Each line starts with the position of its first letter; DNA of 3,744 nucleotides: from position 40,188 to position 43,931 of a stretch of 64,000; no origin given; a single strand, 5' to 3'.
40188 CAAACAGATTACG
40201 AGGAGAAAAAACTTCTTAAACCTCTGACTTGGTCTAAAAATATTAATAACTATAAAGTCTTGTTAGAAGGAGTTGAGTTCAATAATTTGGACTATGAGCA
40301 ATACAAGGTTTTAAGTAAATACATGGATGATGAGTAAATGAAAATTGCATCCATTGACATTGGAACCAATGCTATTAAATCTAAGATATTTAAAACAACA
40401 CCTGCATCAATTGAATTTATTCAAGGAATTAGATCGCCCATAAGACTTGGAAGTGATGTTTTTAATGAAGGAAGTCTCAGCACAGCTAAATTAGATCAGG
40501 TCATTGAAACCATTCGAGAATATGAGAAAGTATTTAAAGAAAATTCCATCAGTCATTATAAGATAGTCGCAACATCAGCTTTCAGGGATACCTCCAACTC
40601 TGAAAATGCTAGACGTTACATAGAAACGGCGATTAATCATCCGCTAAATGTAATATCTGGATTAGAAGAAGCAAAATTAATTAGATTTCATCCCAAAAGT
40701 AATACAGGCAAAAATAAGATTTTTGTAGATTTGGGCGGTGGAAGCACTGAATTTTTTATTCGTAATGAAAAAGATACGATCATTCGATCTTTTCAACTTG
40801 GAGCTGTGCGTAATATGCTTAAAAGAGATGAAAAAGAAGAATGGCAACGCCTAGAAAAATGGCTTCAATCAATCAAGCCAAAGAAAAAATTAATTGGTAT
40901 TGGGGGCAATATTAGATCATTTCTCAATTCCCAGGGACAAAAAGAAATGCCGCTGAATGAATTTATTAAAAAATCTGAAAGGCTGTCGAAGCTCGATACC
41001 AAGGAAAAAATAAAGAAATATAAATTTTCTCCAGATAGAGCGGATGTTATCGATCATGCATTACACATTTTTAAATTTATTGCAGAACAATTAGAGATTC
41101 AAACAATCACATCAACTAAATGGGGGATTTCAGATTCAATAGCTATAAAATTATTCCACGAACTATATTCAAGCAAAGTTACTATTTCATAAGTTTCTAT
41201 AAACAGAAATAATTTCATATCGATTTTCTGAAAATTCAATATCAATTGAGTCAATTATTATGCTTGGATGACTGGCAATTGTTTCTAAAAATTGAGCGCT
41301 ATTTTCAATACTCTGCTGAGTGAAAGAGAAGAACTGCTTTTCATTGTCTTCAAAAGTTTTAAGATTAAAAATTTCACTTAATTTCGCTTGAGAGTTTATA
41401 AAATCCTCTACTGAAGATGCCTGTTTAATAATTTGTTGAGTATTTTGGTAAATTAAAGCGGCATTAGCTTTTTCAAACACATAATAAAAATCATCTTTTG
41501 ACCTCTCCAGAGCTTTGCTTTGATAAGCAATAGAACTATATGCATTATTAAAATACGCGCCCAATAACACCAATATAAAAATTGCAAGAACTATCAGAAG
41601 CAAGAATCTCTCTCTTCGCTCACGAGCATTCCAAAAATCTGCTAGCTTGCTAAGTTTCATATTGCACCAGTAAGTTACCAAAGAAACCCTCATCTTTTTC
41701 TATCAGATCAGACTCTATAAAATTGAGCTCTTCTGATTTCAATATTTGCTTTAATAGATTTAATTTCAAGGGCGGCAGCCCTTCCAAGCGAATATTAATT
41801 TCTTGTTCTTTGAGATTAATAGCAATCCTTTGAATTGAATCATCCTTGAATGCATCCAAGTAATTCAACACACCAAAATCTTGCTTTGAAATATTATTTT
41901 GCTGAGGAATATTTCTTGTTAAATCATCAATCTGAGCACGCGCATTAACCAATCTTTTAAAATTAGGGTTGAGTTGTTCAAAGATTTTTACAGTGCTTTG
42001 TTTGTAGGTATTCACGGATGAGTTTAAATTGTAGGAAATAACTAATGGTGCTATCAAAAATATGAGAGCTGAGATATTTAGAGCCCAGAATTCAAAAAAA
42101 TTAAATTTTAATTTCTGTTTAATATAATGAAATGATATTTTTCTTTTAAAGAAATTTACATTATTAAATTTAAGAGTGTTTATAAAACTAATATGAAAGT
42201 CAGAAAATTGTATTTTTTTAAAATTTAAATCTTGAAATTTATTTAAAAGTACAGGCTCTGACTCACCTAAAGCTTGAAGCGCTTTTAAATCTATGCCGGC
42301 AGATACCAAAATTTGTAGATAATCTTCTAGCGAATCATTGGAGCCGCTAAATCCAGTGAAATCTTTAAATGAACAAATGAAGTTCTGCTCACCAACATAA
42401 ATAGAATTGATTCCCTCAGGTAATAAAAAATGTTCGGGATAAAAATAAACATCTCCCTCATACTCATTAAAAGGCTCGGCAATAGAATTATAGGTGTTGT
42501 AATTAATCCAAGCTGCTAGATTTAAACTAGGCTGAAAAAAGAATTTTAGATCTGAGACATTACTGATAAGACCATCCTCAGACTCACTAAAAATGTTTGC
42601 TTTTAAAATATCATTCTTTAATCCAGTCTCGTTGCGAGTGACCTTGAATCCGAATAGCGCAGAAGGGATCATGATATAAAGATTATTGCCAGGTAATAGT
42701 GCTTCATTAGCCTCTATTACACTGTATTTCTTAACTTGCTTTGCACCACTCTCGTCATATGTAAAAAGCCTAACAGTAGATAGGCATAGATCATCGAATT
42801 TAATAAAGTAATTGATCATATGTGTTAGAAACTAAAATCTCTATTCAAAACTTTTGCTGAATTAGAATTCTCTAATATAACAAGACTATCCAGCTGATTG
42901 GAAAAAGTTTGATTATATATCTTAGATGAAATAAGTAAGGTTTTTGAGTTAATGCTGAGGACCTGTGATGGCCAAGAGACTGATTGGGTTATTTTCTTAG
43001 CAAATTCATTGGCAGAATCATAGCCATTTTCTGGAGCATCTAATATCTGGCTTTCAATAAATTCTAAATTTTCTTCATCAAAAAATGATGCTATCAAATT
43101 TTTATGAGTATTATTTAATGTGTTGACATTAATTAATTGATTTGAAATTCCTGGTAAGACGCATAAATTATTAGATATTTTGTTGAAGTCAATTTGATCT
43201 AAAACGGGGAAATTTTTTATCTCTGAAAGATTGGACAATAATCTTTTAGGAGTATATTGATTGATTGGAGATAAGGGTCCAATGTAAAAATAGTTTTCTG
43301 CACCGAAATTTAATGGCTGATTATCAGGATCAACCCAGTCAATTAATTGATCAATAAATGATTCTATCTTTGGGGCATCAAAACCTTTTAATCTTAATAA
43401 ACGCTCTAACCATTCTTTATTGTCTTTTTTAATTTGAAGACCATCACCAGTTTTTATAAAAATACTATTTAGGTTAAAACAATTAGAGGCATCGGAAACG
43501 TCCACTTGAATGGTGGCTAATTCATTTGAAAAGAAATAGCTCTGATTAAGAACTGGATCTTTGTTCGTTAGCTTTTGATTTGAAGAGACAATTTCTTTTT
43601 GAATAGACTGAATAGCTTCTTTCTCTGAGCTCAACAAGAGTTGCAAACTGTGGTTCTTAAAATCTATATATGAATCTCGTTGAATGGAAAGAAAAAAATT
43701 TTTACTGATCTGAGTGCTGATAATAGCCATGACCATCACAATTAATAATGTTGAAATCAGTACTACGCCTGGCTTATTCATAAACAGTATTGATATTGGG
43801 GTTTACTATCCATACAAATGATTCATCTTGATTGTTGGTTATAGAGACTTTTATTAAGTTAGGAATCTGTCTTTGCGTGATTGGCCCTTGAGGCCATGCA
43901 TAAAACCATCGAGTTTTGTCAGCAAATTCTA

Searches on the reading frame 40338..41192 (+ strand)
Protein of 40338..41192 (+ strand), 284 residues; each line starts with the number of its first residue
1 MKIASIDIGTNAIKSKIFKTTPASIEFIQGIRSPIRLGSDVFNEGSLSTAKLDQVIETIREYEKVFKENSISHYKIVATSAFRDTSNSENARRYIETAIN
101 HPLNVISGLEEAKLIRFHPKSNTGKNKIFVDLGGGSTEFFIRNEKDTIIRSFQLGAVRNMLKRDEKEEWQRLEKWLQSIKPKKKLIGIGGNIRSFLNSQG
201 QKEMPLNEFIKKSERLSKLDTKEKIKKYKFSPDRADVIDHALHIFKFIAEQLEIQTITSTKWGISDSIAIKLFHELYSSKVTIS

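Call 69: search_protein_families(library=pfam, proteins=[window:40338-41192:+], max_evalue=0.00001)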
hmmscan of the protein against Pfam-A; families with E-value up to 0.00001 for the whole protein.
window:40338-41192:+ (284 aa): 1 family
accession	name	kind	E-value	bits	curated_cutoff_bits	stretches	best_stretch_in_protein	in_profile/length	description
PF02541.22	Ppx-GppA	-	4.3e-29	102.3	27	1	17-266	2-275/285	Ppx/GppA phosphatase family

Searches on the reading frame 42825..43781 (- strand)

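Call 69: search_protein_families(library=pfam, proteins=[window:42825-43781:-], max_evalue=0.00001)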
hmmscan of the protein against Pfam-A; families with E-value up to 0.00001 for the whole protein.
window:42825-43781:- (318 aa): 1 family
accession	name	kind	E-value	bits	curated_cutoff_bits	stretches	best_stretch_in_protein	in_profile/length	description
PF21687.3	T2SSK_1st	-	9e-15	55.8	26.2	1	100-210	1-106/107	Type II secretion system (T2SS), protein K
